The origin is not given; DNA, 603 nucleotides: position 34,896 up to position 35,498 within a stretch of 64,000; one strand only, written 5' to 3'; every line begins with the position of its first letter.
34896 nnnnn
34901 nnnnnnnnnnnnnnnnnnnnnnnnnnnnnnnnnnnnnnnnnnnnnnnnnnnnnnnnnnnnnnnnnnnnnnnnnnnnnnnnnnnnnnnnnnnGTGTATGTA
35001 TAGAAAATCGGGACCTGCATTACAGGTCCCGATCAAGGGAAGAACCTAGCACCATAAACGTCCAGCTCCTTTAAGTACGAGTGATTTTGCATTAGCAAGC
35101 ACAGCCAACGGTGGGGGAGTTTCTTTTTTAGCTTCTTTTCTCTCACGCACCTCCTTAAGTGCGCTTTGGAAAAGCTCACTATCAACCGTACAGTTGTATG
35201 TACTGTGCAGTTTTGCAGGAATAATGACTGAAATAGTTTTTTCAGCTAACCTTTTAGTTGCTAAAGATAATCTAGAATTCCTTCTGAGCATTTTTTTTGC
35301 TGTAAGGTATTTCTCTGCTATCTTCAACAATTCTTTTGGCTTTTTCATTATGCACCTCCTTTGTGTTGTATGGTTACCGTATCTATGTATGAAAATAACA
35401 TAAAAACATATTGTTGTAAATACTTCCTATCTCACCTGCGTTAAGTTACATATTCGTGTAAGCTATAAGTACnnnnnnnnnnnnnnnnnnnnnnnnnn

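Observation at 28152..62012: About 34-kb surface-glycan super-locus with at least 10 glycosyltransferases and accessory modification enzymes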

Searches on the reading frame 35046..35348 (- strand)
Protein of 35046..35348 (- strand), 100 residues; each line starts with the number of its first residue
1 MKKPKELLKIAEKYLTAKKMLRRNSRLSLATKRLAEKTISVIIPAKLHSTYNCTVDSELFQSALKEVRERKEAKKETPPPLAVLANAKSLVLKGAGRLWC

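Call 30: search_protein_families(library=pfam, proteins=[window:35046-35348:-], max_evalue=0.001)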
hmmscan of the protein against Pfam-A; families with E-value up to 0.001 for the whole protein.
window:35046-35348:- (100 aa): 0 families

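Call 55: search_protein_families(library=pfam, proteins=[window:35046-35348:-], max_evalue=10)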
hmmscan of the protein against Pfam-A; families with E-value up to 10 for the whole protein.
window:35046-35348:- (100 aa): 2 families
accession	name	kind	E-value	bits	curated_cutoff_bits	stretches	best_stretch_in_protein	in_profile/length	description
PF20300.4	prok_STING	-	0.054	13.9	27.1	1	12-71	18-71/137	Prokaryotic STING domain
PF16200.10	Band_7_C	-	0.24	11.9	29.1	0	8-24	18-34/63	C-terminal region of band_7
